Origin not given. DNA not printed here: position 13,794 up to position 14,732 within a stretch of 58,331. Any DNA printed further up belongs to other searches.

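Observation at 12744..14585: GntR-HTH + LacI-type sensor regulator fused to an unassigned ~200-aa C-terminal domain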

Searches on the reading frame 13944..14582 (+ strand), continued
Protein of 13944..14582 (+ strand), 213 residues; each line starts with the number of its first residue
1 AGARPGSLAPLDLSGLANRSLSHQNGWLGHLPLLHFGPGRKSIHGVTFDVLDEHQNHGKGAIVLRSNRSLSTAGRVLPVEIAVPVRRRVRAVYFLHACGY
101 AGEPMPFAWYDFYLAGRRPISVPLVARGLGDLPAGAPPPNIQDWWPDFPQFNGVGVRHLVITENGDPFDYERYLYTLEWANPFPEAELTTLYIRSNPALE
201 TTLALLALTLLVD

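Call 37: predict_structure(alignment_id=A2)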
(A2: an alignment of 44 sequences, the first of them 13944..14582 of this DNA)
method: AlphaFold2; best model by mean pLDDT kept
length: 213 residues; sequences in the alignment: 44
mean_pLDDT: 96.2   pTM: 0.92
mean pLDDT of the five models: 96.2, 96.0, 95.9, 95.6, 95.2
residues with pLDDT >= 90: 201; 70-90: 8; 50-70: 3; < 50: 1
segments of 3 or more residues with pLDDT < 50: none
pLDDT, mean of each block of 10 residues (from residue 1): 77 98 92 97 98 98 97 95 98 98 97 98 97 94 98 98 97 98 98 98 99 93
secondary structure, 60 per line:
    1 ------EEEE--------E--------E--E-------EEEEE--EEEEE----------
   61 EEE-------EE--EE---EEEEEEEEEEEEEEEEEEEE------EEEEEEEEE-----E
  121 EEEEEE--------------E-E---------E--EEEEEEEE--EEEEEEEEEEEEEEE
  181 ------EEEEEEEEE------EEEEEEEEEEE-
elements in order: E7-10 E39-43 E46-50 E61-63 E80-99 E106-114 E120-126 E156-163 E166-180 E187-195 E202-212

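Call 39: fold_search(model_id=the predicted structure, library=pdb)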
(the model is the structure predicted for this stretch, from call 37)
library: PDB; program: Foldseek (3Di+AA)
matches with E <= 10: 1170; with E <= 0.001: 0
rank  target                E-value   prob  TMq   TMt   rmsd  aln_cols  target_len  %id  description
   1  4moa                  2.0e-03  0.99  0.32  0.14   9.9       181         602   14  Crystal structure of CRY4BA-R203Q TOXIN (released 2014-12-10)
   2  1w99                  2.4e-03  0.99  0.32  0.14   9.4       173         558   14  Mosquito-larvicidal toxin Cry4Ba from Bacillus thuringiensis ssp. Israelensis (released 2005-04-11)
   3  6d2c_A                2.8e-03  0.69  0.26  0.23  19.1       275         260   10  Structure of Ulvan lyase from Nonlaben Ulvanivorans- NLR48 (released 2018-06-06)
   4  4d8m                  5.5e-03  0.97  0.30  0.13   8.5       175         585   11  Crystal structure of Bacillus thuringiensis Cry5B nematocidal toxin (released 2012-12-19)
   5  6d3u_A                1.2e-02  0.51  0.28  0.24  19.0       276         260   10  Complex structure of Ulvan lyase from Nonlaben Ulvanivorans- NLR48 (released 2018-06-06)
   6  9mq8_C                1.9e-02  0.25  0.24  0.19  11.9       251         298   10  Cryo-EM structure of hemagglutinin H5N1 in complex with Fab 310-33-1_H02 (released 2025-08-13)
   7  8w7n                  2.0e-02  0.87  0.29  0.08   7.8       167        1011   13  Crystal structure of the in-cell Cry1Aa purified from Bacillus thuringiensis (released 2024-03-06)
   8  6nps_B                2.3e-02  0.66  0.30  0.10  10.5       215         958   14  Crystal structure of GH115 enzyme AxyAgu115A from Amphibacillus xylanus (released 2020-07-15)
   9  8bet_A                2.4e-02  0.66  0.28  0.13  14.2       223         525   13  Structure of D188A-fructofuranosidase from Rhodotorula dairenesis in complex with sucrose (released 2022-12-28)
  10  9mq8_A                2.5e-02  0.60  0.23  0.18   7.1       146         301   11  Cryo-EM structure of hemagglutinin H5N1 in complex with Fab 310-33-1_H02 (released 2025-08-13)
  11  8d21_A                2.5e-02  0.41  0.25  0.19   9.7       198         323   10  Cryo-EM structure of the VRC321 clinical trial, vaccine-elicited, human antibody 1B06 in complex with a stabilized NC9 (released 2023-04-12)
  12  4w8j                  2.8e-02  0.84  0.28  0.08   7.0       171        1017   10  Structure of the full-length insecticidal protein Cry1Ac reveals intriguing details of toxin packaging into in vivo form (released 2014-09-17)
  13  5ocr_A                2.8e-02  0.38  0.32  0.26  17.0       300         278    9  Crystal structure of the kappa-carrageenase zobellia_236 from Zobellia galactanivorans (released 2017-10-18)
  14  5zru_A                3.3e-02  0.69  0.29  0.13   9.0       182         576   15  Crystal structure of Agl-KA catalytic domain (released 2019-10-23)
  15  2zey_A                3.7e-02  0.77  0.29  0.39   6.4       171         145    9  Family 16 carbohydrate binding module (released 2008-03-04)
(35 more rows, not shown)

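Call 40: search_solved_structures(query=A2, max_evalue=10)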
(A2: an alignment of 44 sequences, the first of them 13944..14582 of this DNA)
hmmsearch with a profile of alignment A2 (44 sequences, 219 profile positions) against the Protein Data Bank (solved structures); distinct sequences matched with E-value up to 10: 1.
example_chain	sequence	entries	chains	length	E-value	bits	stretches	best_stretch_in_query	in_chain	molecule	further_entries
9ygm_Lk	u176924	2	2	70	0.017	17.8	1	155-195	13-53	60S ribosomal protein eL38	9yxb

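Call 41: search_protein_families(library=pfam, alignment_id=A2, max_evalue=1)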
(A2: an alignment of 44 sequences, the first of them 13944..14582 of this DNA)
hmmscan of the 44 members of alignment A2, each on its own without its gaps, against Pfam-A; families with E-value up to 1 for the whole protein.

A. member 1, window:13944-14582:+ (213 aa): 1 family
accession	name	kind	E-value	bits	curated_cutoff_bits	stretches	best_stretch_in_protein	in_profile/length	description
PF23810.1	DUF7182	-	0.2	12.1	27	1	183-204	17-38/62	Family of unknown function (DUF7182)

B. families by the number of members that match (of 44 scanned): 14 families
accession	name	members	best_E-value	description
PF21743.3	PTM_DIR17_Tudor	2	0.029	PTM/DIR17-like, Tudor domain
PF13377.12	Peripla_BP_3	1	0.0085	Periplasmic binding protein-like domain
PF07592.17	DDE_Tnp_ISAZ013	1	0.033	Rhodopirellula transposase DDE domain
PF03276.19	Gag_spuma_N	1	0.051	Spumavirus gag protein, N-terminal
PF11823.13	Se_S_carrier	1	0.054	Putative Se/S carrier protein-like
PF23896.1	DUF7244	1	0.061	Domain of unknown function (DUF7244)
PF00775.27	Dioxygenase_C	1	0.067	Dioxygenase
PF05528.17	Acc5b_avian_CoV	1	0.12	Accessory protein 5b, avian coronavirus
PF15184.11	TOM6p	1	0.12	Mitochondrial import receptor subunit TOM6 homolog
PF19917.4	bpX1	1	0.14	MoxR-vWA-beta-propeller ternary system domain bpX1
PF18099.7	CBM_35_2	1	0.15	Carbohydrate binding module (family 35)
PF23599.1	CILP_C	1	0.18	Cartilage intermediate layer protein 1-like, C-terminal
PF23810.1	DUF7182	1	0.2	Family of unknown function (DUF7182)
PF20082.4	DUF6476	1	0.23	Family of unknown function (DUF6476)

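Call 43: find_encoding_contigs(protein=P0035, flank=9000, max_places=2)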
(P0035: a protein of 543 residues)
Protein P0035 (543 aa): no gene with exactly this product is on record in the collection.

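Call 44: find_encoding_contigs(protein=P0028, flank=6000, max_places=3)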
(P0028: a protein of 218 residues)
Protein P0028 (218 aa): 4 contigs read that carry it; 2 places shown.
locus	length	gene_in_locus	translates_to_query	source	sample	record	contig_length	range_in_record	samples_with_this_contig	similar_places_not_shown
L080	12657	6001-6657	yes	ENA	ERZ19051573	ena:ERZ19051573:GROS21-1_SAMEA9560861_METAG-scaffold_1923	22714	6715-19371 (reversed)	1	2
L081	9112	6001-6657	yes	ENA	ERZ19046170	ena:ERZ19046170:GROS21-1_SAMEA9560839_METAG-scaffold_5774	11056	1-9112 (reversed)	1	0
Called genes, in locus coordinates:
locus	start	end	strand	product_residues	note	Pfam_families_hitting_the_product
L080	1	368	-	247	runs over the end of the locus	PF17131:TP_0789-like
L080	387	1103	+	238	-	PF01569:PAP2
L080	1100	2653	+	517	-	PF02366:PMT (weak), PF13231:PMT_2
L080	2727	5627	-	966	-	PF01011:PQQ (faint), PF13360:PQQ_2, PF25293:Beta-prop_EMC1_N (faint), PF13360:PQQ_2, PF13570:Beta-prop_ACSF4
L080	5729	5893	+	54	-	-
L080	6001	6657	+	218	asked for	-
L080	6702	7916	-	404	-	PF00365:PFK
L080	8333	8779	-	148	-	PF20791:Acyl-ACP_TE_C (weak), PF01643:Acyl-ACP_TE, PF13279:4HBT_2, PF03061:4HBT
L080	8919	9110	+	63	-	PF09360:zf-CDGSH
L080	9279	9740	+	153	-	PF03190:Thioredox_DsbH, PF00085:Thioredoxin (weak), PF13899:Thioredoxin_7, PF13098:Thioredoxin_2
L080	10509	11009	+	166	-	-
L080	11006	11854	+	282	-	-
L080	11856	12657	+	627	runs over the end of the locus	-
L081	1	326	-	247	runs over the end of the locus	PF17131:TP_0789-like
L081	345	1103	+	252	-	PF01569:PAP2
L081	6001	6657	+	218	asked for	-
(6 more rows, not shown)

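Call 45: find_encoding_contigs(protein=P0169, flank=6000, max_places=2)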
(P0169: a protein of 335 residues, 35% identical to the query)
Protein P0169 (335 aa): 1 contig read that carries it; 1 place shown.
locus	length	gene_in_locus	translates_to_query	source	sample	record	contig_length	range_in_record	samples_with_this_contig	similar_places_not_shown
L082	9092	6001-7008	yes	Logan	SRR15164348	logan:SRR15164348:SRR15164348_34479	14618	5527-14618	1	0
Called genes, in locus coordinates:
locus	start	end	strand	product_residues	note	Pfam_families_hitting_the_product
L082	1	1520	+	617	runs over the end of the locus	PF07944:Beta-AFase-like_GH127_cat, PF20736:Glyco_hydro127M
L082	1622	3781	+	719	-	PF14871:GHL6, PF08532:Glyco_hydro_42M (faint)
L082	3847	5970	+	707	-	PF19773:DUF6259, PF14885:GHL15 (weak)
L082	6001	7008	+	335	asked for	PF02811:PHP (faint)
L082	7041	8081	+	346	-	PF01208:URO-D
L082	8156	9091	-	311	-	?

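Call 47: find_encoding_contigs(protein=P0067, flank=10000, max_places=1)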
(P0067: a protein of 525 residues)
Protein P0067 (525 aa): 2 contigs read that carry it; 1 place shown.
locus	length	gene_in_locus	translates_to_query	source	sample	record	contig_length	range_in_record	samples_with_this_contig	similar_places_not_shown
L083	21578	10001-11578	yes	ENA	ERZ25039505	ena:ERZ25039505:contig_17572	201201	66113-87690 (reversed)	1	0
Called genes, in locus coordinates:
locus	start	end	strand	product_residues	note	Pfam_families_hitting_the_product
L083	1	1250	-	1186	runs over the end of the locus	PF12708:Pect-lyase_RHGA_epim, PF00041:fn3, PF07691:PA14, PF03160:Calx-beta (weak), PF07691:PA14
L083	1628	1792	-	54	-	-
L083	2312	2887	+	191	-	-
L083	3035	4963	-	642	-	PF12708:Pect-lyase_RHGA_epim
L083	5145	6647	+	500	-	PF00884:Sulfatase, PF01663:Phosphodiest, PF16347:SGSH_C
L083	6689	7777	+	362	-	-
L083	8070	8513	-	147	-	PF17963:Big_9 (weak)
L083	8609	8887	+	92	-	-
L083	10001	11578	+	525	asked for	PF13377:Peripla_BP_3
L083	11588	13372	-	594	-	PF13347:MFS_2, PF07690:MFS_1 (weak)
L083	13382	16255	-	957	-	PF13646:HEAT_2 (weak), PF03130:HEAT_PBS (faint)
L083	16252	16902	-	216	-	PF07963:N_methyl (faint)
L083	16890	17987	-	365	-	-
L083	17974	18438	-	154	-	-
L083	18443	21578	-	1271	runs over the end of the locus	-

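Call 48: find_encoding_contigs(protein=P0081, flank=10000, max_places=1)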
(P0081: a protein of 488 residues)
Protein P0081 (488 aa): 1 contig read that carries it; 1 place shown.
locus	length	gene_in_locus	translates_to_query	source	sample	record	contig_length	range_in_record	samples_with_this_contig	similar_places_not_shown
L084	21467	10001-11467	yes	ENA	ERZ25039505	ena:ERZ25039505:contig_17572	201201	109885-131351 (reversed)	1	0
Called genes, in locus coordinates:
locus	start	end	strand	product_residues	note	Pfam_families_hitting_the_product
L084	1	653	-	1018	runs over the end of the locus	PF13385:Laminin_G_3, PF10162:G8, PF24606:CEMIP_beta-hel, PF25275:Golvesin_C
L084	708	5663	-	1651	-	PF12708:Pect-lyase_RHGA_epim, PF00028:Cadherin (weak), PF13385:Laminin_G_3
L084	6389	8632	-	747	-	-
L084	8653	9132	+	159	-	-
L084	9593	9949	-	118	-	-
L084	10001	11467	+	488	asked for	PF00532:Peripla_BP_1 (weak), PF13377:Peripla_BP_3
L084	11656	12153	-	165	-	PF00248:Aldo_ket_red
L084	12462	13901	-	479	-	PF00536:SAM_1, PF07647:SAM_2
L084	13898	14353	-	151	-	PF02472:ExbD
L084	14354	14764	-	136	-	PF02472:ExbD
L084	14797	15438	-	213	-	PF01618:MotA_ExbB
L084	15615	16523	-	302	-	-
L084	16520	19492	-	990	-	PF07719:TPR_2 (faint), PF09976:TPR_21 (faint), PF12895:ANAPC3 (faint), PF13174:TPR_6 (faint), PF13428:TPR_14 (faint), PF13432:TPR_16 (faint), PF14559:TPR_19 (faint), PF13525:YfiO (weak), +2 more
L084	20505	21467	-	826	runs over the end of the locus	PF12708:Pect-lyase_RHGA_epim, PF07081:DUF1349 (weak)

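Call 49: find_encoding_contigs(protein=P0166, flank=10000, max_places=1)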
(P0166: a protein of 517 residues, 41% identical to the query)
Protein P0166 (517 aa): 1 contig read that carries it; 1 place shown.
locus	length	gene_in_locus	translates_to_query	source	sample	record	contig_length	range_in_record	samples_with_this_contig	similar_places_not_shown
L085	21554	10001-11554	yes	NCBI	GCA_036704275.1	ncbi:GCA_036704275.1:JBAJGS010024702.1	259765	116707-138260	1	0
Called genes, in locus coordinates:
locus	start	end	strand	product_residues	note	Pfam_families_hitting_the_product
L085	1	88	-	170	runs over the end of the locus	-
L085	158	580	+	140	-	-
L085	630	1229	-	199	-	PF07589:PEP_exosort_dom (weak)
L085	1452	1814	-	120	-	PF12951:PATR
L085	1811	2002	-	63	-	-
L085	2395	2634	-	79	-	-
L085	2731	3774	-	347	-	PF15902:Sortilin-Vps10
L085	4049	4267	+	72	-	-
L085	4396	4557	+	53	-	-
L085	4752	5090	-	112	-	-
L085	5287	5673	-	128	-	-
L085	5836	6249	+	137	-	-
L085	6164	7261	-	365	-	PF08240:ADH_N (weak)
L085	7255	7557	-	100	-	PF03629:SASA (weak)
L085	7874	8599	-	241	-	PF03629:SASA (faint)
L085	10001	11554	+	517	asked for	PF13377:Peripla_BP_3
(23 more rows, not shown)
